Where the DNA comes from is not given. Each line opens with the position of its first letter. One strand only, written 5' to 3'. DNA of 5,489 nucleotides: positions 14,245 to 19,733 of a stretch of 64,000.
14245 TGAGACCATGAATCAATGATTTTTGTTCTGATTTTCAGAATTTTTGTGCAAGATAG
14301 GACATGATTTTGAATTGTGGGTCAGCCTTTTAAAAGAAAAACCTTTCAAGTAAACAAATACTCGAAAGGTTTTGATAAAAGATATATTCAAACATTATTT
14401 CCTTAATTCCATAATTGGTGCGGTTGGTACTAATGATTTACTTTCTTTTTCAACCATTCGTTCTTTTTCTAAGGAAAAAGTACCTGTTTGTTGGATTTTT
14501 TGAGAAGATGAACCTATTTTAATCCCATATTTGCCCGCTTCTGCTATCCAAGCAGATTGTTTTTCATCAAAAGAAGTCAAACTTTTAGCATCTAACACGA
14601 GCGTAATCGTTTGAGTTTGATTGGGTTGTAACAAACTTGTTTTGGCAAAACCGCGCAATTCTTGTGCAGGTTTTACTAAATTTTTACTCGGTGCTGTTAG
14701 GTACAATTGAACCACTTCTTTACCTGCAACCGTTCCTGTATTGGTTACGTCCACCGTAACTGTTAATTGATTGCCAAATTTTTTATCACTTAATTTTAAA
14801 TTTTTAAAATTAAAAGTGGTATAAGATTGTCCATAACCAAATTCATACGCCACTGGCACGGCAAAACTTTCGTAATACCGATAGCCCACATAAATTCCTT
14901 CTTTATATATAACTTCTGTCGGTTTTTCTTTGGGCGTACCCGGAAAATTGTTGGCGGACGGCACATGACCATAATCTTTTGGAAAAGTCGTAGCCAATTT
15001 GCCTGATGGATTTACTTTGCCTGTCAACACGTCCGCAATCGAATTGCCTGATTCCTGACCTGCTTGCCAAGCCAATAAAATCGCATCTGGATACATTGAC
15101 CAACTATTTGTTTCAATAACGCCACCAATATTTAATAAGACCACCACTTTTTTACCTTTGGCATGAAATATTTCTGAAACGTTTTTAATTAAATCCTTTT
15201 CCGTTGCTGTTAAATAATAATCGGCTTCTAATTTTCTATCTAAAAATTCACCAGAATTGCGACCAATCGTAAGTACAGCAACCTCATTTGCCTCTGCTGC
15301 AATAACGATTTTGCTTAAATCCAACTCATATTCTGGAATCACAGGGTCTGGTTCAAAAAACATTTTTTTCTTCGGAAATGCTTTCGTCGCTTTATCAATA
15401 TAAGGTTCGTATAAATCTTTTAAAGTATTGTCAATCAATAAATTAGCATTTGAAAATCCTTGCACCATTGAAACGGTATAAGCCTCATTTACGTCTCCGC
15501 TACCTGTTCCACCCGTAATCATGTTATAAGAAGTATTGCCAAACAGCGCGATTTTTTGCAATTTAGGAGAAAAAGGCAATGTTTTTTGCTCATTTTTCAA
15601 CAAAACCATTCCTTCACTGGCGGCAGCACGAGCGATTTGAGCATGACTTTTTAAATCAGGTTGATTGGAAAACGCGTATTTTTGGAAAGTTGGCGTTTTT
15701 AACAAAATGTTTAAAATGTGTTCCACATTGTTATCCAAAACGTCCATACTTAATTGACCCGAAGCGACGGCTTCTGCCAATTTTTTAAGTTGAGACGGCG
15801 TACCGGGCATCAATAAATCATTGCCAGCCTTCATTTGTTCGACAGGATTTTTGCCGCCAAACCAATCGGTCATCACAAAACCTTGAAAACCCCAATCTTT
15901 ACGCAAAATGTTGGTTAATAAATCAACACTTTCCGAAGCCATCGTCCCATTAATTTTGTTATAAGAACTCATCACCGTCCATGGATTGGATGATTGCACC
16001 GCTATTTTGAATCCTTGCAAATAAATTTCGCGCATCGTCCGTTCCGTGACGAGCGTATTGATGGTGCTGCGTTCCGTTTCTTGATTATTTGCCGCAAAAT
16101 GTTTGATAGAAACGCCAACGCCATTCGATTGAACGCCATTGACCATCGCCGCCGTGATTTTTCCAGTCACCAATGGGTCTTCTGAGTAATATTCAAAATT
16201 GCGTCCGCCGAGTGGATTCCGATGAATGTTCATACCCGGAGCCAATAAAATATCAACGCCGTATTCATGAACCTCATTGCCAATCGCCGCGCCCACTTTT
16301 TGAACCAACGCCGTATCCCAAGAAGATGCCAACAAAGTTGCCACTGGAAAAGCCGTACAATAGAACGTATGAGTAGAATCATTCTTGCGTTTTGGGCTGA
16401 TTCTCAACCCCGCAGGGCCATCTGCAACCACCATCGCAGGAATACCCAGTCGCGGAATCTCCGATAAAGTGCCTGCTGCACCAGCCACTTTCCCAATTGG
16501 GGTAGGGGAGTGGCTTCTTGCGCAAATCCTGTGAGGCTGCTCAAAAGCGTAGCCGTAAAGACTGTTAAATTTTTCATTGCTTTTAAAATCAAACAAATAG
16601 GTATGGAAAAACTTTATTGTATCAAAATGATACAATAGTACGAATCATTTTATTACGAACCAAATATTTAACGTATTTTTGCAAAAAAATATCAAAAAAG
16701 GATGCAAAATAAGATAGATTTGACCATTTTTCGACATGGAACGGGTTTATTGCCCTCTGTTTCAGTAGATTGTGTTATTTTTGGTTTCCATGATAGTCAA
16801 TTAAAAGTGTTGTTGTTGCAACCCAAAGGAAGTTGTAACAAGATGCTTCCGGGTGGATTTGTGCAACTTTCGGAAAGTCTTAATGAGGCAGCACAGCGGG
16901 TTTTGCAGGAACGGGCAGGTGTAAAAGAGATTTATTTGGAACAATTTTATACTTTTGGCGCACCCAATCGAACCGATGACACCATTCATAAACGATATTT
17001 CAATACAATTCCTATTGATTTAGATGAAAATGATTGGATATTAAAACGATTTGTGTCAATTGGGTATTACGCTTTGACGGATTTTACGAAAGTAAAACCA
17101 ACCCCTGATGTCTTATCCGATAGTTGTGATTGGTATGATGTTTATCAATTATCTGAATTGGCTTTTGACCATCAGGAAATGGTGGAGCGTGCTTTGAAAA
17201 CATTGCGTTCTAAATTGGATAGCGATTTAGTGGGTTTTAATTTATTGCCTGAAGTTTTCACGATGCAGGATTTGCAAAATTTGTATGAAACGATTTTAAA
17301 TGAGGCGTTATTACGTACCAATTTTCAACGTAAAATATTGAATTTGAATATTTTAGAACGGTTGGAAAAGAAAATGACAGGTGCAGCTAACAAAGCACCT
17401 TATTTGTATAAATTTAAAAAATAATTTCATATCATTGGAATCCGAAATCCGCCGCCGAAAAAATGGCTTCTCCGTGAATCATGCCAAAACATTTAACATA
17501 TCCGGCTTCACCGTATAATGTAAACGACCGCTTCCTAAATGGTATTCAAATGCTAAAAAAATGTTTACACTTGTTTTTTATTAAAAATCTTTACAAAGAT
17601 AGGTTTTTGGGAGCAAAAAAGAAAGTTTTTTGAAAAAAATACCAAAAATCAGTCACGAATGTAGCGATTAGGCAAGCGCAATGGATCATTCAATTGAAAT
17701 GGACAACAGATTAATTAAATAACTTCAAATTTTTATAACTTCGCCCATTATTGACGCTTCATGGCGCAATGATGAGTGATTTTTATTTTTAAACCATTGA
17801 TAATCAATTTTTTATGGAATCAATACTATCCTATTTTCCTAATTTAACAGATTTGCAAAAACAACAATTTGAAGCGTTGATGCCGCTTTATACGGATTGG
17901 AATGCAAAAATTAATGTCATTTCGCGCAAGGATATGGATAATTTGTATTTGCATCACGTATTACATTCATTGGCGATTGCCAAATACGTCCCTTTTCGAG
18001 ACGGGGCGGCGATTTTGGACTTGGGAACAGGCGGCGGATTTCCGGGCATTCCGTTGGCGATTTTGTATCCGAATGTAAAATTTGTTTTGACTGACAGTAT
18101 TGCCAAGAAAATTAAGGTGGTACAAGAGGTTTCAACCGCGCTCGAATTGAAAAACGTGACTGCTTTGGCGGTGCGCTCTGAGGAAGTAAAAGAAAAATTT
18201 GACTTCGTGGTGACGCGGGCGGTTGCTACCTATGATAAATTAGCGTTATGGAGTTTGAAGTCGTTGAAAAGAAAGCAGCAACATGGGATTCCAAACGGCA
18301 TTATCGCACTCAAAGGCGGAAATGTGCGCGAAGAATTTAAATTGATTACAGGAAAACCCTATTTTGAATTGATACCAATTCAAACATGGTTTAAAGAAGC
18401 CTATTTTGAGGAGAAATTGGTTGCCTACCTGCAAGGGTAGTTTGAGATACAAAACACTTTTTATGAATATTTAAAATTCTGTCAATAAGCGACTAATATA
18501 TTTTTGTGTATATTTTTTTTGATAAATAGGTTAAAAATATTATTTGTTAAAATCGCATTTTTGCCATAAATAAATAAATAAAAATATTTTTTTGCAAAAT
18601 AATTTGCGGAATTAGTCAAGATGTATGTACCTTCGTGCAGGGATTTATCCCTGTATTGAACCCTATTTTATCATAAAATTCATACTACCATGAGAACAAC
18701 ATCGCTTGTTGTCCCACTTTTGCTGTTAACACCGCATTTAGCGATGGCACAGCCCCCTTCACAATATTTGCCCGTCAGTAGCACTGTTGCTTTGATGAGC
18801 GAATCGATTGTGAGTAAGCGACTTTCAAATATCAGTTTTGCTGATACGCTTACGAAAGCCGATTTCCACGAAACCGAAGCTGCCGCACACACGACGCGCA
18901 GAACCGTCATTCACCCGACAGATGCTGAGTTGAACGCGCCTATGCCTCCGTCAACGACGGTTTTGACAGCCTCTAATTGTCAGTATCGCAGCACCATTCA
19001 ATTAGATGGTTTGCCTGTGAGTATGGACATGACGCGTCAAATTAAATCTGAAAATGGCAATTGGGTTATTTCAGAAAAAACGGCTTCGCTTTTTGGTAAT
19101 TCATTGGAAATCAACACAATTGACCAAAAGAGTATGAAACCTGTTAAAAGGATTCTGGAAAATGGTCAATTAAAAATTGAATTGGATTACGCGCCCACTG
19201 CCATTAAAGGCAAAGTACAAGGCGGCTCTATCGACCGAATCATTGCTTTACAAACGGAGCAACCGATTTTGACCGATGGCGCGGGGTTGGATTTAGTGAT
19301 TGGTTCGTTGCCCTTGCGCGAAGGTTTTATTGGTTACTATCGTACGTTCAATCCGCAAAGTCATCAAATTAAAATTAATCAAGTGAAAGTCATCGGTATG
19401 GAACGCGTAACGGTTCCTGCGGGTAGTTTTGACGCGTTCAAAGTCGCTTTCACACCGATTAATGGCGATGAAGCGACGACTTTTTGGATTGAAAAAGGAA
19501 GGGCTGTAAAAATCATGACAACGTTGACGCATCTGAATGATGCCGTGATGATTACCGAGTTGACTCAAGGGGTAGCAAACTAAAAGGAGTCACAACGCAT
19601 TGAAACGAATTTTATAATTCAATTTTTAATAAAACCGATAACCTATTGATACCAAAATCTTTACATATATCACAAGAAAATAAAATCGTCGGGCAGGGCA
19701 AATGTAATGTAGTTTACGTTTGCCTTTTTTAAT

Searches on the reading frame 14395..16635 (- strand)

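Call 88: search_protein_families(library=pfam, proteins=[window:14395-16635:-], max_evalue=0.00001)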
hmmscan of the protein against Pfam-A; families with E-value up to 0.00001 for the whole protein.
window:14395-16635:- (746 aa): 3 families
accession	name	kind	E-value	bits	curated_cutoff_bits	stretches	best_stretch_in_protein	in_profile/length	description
PF01915.27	Glyco_hydro_3_C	-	1.9e-46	159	31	1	343-585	1-200/200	Glycosyl hydrolase family 3 C-terminal domain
PF00933.27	Glyco_hydro_3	-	9.3e-43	147.3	27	1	56-309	54-315/316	Glycosyl hydrolase family 3 N terminal domain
PF14310.12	Fn3-like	-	3.6e-21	75.5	25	1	640-711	1-71/71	Fibronectin type III-like domain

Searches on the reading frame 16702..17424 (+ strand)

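Call 88: search_protein_families(library=pfam, proteins=[window:16702-17424:+], max_evalue=0.00001)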
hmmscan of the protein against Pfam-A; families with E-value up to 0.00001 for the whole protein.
window:16702-17424:+ (240 aa): 3 families
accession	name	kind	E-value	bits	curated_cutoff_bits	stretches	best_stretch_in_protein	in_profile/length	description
PF21906.2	NrtR_WHD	-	9.2e-20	71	27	1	178-238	1-61/61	NrtR DNA-binding winged helix domain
PF19368.5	AraR_C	-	4.4e-10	40.1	23.8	1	177-239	4-67/82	AraR C-terminal winged HTH domain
PF00293.34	NUDIX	-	1.3e-07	32.1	21.1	1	20-159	4-129/134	NUDIX domain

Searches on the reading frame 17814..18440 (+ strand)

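Call 88: search_protein_families(library=pfam, proteins=[window:17814-18440:+], max_evalue=0.00001)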
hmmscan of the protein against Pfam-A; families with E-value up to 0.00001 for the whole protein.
window:17814-18440:+ (208 aa): 2 families
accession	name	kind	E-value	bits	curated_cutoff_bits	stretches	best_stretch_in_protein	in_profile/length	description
PF02527.21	GidB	-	2.5e-37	128.4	27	1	15-176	1-157/184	rRNA small subunit methyltransferase G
PF13847.12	Methyltransf_31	-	1.3e-09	38.3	27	1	63-153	3-99/145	Methyltransferase domain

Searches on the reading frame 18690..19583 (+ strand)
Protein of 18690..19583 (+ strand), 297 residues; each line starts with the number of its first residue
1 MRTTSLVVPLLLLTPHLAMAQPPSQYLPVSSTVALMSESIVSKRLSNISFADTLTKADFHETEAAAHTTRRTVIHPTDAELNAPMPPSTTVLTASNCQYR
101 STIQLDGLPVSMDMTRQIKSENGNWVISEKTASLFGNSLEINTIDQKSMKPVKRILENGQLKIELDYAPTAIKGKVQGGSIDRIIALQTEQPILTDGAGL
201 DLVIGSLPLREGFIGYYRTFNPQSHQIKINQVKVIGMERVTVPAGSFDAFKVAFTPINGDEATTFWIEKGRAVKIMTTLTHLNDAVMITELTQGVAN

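Call 88: search_protein_families(library=pfam, proteins=[window:18690-19583:+], max_evalue=0.00001)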
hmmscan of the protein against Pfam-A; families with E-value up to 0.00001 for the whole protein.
window:18690-19583:+ (297 aa): 1 family
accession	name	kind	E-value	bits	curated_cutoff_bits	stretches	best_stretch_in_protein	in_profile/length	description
PF11306.15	DUF3108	-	7.6e-08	32.9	26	1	143-269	53-186/209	Protein of unknown function (DUF3108)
